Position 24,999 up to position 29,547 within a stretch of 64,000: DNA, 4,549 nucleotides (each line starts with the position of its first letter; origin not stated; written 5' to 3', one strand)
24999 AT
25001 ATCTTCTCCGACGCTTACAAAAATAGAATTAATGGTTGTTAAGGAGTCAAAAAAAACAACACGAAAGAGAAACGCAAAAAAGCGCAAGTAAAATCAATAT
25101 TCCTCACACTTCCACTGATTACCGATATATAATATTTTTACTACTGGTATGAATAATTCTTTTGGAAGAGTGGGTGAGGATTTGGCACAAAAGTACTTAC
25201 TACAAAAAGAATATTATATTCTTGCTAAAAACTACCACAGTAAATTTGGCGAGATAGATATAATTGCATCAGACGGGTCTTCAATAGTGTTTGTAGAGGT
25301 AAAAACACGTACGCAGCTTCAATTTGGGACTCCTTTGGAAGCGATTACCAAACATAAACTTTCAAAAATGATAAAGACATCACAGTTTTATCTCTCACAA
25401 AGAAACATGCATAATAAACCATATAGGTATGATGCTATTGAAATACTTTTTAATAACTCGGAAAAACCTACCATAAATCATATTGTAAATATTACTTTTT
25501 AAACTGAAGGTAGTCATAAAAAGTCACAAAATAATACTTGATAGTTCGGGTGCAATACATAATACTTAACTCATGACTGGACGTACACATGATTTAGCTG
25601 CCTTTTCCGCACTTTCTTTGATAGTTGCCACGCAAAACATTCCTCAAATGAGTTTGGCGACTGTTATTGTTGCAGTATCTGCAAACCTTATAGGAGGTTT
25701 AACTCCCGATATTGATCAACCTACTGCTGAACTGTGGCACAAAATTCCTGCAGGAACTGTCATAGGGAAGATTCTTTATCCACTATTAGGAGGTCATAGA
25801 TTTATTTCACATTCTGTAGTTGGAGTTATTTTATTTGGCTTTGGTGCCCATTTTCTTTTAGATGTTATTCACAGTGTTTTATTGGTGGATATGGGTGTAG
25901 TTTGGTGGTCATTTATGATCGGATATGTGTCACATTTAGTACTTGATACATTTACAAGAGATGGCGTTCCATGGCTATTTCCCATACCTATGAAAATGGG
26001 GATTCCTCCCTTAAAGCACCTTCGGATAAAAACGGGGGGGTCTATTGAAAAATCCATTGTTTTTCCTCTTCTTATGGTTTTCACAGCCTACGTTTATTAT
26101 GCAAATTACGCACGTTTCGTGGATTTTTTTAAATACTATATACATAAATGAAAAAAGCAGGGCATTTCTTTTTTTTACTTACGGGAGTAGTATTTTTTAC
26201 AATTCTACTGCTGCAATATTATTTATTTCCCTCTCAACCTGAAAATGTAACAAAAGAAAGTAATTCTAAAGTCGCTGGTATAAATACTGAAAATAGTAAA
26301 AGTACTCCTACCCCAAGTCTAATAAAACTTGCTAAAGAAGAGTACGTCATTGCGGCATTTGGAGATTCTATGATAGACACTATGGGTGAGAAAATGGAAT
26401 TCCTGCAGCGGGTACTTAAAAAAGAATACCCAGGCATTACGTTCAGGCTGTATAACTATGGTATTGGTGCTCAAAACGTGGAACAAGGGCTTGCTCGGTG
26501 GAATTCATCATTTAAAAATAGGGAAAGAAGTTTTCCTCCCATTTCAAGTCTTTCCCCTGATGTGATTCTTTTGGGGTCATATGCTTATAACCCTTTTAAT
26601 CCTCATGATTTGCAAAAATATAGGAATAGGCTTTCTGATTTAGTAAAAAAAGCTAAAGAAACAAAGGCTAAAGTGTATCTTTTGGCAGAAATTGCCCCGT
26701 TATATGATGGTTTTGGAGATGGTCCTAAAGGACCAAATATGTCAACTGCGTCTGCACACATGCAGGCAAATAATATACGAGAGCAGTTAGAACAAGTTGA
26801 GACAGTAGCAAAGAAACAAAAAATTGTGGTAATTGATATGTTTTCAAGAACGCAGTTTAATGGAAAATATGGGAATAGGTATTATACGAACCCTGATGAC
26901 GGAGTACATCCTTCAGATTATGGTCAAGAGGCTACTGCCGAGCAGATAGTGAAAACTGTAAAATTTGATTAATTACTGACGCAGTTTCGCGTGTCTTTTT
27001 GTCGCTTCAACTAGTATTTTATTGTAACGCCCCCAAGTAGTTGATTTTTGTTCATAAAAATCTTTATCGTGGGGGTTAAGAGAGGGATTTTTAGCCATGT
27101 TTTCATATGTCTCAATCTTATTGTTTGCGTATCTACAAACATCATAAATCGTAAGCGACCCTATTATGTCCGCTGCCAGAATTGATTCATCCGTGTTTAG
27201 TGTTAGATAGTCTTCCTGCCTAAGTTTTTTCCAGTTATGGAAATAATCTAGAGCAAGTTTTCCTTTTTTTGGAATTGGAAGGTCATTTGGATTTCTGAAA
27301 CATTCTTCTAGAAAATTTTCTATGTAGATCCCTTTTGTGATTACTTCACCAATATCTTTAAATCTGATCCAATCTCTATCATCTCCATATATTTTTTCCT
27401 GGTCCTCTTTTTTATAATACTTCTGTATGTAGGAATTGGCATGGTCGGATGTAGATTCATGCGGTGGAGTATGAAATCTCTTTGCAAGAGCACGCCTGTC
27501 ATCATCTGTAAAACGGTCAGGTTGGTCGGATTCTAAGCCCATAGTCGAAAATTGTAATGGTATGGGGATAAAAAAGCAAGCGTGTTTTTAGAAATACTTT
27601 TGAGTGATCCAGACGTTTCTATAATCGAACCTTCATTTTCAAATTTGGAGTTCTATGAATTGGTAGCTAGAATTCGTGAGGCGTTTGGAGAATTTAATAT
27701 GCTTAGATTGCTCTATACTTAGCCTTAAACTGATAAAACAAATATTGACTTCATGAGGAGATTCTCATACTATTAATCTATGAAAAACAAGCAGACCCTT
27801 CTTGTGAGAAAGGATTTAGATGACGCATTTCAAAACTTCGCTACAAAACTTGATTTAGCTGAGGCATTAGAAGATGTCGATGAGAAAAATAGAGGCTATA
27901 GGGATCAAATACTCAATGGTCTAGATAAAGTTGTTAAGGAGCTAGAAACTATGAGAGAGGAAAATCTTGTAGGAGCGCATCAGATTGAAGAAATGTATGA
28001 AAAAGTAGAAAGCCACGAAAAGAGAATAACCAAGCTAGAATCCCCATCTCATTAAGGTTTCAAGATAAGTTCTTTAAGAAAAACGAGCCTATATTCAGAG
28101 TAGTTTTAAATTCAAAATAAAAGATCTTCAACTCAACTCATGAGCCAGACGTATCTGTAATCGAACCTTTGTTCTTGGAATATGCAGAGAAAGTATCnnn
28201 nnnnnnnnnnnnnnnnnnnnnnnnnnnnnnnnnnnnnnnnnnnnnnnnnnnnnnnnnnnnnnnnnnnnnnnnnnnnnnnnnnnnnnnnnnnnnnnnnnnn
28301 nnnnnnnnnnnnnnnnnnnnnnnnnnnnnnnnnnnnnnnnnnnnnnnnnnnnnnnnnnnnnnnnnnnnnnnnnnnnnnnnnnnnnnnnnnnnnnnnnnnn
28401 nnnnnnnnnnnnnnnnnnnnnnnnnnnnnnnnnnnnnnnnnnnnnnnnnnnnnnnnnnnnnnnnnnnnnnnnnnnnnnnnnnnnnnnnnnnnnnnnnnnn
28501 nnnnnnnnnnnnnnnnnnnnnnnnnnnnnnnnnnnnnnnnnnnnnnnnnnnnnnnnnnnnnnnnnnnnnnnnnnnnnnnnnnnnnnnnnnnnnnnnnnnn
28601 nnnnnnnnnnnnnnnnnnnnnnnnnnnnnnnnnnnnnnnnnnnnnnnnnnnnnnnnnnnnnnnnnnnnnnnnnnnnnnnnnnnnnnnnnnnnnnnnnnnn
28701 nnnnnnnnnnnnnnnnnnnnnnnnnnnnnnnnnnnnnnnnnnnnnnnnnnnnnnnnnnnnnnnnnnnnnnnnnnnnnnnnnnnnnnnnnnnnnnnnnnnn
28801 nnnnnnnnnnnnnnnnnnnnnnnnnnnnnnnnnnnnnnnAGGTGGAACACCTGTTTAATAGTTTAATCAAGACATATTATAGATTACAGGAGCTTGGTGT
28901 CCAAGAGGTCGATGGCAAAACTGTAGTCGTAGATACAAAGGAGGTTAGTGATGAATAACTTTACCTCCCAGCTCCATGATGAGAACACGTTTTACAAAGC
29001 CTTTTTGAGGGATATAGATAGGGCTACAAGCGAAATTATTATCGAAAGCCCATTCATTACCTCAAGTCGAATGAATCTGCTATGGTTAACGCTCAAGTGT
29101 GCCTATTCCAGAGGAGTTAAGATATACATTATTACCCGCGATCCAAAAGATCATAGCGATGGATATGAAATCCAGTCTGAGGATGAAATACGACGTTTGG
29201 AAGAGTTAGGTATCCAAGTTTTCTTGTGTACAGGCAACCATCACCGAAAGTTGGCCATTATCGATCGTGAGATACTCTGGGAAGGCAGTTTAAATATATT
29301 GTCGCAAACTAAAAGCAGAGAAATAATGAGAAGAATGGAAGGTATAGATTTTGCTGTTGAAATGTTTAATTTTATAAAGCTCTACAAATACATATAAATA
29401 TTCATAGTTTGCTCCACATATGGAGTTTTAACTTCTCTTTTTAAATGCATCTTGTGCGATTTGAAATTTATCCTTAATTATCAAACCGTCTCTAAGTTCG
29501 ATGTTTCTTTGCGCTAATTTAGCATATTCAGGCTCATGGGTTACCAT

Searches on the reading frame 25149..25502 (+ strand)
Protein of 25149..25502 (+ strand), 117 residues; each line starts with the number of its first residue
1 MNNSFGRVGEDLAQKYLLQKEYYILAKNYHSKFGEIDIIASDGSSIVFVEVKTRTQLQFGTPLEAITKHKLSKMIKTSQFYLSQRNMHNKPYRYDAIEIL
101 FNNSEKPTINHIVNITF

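Call 55: search_protein_families(library=pfam, proteins=[window:25149-25502:+], max_evalue=0.0001)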
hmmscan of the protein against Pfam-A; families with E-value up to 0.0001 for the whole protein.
window:25149-25502:+ (117 aa): 2 families
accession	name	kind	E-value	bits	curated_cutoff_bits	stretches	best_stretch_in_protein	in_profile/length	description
PF02021.23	UPF0102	-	2.9e-27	95.3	23.6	1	9-99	1-80/80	Uncharacterised protein family UPF0102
PF08378.17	NERD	-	4.6e-07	30.8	22.1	1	6-71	2-74/111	Nuclease-related domain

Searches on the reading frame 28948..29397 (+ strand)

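Call 56: search_protein_families(library=pfam, proteins=[window:28948-29397:+], max_evalue=0.0001)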
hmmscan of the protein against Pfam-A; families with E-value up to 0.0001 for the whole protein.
window:28948-29397:+ (149 aa): 1 family
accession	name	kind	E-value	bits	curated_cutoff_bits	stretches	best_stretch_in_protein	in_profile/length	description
PF13091.12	PLDc_2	-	2.2e-14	53.9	27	1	20-120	2-103/132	PLD-like domain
